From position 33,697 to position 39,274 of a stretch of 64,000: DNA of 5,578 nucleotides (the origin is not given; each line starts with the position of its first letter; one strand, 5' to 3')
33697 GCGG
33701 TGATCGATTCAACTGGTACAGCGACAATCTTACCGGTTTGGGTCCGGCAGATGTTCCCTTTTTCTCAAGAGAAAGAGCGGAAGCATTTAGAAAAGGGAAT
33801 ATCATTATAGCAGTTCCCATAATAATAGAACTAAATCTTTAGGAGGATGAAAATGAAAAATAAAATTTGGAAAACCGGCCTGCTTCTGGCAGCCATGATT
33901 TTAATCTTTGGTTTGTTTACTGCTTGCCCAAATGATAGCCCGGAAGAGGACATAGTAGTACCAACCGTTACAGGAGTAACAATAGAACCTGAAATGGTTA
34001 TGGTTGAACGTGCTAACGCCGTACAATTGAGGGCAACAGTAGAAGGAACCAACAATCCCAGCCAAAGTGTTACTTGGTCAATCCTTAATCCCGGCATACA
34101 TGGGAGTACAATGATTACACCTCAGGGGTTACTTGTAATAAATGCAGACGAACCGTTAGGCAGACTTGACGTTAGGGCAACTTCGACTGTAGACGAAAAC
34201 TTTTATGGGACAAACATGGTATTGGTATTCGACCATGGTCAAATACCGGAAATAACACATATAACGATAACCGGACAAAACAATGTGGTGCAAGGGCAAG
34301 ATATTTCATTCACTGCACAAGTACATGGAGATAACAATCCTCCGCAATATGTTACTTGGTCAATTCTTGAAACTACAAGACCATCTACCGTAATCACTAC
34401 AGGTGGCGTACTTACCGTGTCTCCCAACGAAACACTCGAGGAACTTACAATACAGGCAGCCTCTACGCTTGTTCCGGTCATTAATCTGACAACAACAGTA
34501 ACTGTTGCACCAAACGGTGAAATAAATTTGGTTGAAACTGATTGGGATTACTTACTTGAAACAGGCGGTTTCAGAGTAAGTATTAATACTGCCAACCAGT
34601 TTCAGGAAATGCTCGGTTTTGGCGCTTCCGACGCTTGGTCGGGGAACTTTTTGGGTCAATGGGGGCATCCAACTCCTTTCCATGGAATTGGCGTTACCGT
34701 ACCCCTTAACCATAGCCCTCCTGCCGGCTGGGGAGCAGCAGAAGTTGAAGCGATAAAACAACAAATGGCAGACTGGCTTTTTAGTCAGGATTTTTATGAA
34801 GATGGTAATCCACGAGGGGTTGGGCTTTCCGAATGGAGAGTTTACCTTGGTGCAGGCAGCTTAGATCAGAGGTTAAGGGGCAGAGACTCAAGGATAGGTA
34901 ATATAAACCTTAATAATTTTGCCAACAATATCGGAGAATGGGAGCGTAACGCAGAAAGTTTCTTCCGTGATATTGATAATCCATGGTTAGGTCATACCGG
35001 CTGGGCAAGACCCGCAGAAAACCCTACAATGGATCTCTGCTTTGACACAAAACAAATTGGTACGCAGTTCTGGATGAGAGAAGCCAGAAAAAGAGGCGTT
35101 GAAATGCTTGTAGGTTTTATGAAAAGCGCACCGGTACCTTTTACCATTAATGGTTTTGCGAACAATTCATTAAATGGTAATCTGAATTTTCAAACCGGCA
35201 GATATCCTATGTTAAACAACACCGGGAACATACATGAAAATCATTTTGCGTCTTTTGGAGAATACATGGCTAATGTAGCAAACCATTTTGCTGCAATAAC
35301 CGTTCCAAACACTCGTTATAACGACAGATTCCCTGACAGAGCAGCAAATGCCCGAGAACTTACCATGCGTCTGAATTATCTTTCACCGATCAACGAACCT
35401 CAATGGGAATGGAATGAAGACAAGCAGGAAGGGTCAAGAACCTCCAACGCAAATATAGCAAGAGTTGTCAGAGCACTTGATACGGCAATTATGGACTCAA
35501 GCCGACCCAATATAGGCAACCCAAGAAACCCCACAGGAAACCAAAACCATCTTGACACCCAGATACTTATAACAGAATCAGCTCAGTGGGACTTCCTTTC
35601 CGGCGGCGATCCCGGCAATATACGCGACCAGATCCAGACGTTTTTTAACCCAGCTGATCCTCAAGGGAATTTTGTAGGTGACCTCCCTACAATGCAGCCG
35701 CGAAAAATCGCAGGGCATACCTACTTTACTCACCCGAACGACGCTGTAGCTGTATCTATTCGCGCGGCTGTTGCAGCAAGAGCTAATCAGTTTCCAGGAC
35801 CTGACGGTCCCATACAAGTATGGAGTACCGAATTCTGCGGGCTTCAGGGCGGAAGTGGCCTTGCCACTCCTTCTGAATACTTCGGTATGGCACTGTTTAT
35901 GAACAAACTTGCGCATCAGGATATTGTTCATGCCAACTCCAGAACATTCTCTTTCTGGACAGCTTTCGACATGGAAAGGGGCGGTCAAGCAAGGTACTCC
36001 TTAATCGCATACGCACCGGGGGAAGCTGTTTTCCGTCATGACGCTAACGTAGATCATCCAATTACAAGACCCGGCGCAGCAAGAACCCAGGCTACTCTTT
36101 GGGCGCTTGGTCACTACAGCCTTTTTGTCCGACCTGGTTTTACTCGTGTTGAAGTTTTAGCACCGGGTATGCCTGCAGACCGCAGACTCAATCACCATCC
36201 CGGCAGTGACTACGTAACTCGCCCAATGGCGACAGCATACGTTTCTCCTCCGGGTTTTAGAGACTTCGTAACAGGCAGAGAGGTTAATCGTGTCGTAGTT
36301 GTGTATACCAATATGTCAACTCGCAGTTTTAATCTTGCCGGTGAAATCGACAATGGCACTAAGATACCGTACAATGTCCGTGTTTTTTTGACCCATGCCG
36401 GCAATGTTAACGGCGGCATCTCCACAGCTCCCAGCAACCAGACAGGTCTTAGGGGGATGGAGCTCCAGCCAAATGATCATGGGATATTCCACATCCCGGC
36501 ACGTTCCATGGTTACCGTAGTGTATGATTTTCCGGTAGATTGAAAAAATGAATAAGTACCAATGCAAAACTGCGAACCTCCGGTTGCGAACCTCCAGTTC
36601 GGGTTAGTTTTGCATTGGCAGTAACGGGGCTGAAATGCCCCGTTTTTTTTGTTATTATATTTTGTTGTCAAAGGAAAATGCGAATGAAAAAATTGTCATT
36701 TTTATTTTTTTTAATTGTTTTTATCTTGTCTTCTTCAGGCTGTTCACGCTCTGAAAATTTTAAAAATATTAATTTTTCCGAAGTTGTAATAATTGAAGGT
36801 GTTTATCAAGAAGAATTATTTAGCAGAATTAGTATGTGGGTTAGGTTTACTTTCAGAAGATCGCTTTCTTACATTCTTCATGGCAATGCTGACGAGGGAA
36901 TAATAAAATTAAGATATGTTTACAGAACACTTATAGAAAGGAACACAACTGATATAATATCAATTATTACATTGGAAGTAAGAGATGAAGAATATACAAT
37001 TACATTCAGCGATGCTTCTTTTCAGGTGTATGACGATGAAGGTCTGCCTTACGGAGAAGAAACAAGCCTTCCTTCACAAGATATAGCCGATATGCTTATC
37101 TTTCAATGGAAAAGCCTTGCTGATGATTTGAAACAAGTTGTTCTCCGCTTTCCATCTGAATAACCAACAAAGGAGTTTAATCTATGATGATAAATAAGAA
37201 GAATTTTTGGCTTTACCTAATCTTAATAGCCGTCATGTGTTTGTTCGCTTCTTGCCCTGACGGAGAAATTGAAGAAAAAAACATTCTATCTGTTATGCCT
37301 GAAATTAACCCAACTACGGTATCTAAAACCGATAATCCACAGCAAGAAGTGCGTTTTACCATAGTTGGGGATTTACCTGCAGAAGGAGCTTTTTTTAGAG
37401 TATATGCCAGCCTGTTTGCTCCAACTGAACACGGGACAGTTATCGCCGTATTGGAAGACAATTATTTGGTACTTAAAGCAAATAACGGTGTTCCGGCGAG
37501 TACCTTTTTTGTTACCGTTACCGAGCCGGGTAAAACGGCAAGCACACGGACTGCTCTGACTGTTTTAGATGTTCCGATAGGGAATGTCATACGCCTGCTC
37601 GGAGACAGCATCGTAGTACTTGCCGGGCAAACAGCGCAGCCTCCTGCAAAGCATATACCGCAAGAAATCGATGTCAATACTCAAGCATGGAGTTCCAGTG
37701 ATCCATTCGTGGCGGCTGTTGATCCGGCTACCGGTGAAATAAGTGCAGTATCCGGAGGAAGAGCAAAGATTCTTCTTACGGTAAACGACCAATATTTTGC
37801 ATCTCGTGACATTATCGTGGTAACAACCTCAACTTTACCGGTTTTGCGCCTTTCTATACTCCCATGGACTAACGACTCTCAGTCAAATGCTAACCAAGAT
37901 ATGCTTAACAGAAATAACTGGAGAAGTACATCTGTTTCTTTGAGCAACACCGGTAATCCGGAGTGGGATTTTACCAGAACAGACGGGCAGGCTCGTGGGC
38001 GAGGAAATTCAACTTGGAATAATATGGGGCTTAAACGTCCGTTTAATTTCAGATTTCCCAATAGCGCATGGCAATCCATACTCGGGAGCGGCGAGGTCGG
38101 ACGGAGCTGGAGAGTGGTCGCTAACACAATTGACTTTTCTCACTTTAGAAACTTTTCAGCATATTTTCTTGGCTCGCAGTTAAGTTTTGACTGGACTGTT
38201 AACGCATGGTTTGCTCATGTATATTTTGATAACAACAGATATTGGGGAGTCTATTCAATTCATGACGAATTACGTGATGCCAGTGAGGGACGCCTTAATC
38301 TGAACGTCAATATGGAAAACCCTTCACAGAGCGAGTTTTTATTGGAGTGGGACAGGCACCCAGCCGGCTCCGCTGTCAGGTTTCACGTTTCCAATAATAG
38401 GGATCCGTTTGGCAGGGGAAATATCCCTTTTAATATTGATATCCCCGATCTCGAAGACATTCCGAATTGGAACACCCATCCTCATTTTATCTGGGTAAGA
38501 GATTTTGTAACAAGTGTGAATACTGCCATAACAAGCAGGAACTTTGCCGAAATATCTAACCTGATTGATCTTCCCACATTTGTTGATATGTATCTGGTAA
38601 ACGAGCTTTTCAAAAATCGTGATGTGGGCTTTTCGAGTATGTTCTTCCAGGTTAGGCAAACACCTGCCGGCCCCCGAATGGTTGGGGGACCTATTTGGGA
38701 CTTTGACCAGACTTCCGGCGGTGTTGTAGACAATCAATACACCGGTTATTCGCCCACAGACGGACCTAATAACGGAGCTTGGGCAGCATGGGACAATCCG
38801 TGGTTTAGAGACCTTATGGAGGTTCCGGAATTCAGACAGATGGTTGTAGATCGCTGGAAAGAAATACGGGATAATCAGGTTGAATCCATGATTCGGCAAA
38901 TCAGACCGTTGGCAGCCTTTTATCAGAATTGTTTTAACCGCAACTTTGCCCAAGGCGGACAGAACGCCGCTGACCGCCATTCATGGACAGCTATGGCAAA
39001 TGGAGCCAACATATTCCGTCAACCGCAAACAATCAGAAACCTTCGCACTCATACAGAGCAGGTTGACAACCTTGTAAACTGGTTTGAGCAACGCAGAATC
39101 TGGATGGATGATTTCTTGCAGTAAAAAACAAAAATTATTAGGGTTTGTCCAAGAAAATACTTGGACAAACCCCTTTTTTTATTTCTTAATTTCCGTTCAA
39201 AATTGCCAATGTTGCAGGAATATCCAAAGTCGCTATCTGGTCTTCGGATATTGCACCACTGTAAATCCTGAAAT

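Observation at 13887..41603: Candidate spirochaete-specific PUL: barrel porin plus lipoprotein enzymes and lectins, with no SusC/SusD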

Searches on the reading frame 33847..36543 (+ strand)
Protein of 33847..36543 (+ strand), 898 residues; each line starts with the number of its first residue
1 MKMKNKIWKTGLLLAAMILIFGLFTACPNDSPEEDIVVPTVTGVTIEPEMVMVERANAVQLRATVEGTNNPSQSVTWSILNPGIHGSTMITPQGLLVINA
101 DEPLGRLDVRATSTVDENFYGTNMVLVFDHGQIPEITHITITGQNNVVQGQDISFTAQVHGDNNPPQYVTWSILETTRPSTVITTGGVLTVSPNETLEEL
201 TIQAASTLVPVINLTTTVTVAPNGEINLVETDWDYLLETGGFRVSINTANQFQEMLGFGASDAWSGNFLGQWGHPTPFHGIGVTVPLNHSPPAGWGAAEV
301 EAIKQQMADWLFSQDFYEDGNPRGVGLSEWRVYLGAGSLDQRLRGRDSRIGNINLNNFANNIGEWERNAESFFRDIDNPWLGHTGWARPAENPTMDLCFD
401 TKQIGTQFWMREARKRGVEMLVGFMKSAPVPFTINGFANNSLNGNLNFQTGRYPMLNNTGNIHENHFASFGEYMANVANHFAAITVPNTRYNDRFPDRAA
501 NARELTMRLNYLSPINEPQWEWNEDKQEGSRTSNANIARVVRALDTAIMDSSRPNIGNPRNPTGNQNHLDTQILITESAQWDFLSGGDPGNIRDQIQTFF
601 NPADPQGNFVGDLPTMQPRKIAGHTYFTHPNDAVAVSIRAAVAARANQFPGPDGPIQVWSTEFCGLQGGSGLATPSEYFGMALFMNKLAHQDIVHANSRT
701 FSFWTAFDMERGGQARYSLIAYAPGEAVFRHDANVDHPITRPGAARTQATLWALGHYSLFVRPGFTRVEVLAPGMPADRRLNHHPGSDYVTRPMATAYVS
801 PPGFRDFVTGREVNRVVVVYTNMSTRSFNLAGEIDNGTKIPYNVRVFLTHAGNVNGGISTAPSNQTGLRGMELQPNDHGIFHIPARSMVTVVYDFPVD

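Call 4: search_protein_families(library=pfam, proteins=[window:33847-36543:+], max_evalue=0.01)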
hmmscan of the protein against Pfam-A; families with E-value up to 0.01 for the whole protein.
window:33847-36543:+ (898 aa): 3 families
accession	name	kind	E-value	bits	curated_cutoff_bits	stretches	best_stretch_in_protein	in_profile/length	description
PF14587.12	Glyco_hydr_30_2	-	8.9e-56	190.2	27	1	302-708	36-354/364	O-Glycosyl hydrolase family 30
PF02368.24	Big_2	-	5.2e-07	30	22.8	1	41-82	2-43/79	Bacterial Ig-like domain (group 2)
PF13927.12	Ig_3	-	0.00031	21.6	30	0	139-193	4-63/78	Immunoglobulin domain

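Call 65: search_solved_structures(query=window:33847-36543:+, max_evalue=0.001)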
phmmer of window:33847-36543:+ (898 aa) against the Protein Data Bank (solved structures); distinct sequences matched with E-value up to 0.001: 2.
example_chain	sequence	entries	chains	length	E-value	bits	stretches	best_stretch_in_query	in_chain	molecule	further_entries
3clw_A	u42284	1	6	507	1.1e-24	89.8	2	483-770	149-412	Conserved exported protein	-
6qvk_1A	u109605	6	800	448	0.00095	20.6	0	127-205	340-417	Major capsid protein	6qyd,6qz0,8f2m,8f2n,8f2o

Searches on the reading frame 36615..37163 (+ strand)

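Call 4: search_protein_families(library=pfam, proteins=[window:36615-37163:+], max_evalue=0.01)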
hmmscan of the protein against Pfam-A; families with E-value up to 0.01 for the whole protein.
window:36615-37163:+ (182 aa): 1 family
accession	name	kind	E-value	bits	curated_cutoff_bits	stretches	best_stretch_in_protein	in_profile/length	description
PF14730.11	DUF4468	-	1.4e-05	25.9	22.6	1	54-137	1-91/92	Domain of unknown function (DUF4468) with TBP-like fold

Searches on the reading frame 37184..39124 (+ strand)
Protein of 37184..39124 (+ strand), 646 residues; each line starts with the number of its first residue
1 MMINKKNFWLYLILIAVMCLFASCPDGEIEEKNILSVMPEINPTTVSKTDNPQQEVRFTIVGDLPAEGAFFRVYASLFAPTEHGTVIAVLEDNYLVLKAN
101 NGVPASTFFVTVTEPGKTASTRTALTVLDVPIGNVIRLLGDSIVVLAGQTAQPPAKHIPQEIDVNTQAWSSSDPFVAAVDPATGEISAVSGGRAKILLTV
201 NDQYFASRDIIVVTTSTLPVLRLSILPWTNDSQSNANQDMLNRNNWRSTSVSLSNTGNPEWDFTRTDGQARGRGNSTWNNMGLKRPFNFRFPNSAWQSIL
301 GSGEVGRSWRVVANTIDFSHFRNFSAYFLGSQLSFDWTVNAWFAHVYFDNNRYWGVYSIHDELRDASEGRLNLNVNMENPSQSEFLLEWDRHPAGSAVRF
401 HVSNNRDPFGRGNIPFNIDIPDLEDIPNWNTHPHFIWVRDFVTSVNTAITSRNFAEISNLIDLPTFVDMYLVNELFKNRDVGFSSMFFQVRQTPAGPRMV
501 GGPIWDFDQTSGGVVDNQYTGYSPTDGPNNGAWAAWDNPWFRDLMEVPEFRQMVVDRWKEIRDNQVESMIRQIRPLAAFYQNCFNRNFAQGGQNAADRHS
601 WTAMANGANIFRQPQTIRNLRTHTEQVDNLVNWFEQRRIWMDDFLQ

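Call 4: search_protein_families(library=pfam, proteins=[window:37184-39124:+], max_evalue=0.01)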
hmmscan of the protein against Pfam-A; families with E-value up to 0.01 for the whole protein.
window:37184-39124:+ (646 aa): 2 families
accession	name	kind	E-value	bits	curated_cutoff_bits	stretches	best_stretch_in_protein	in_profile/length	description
PF08757.17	CotH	-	8.4e-26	91.7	23.8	1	271-641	2-322/322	CotH kinase protein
PF02368.24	Big_2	-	7.6e-07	29.4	22.8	1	142-205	11-73/79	Bacterial Ig-like domain (group 2)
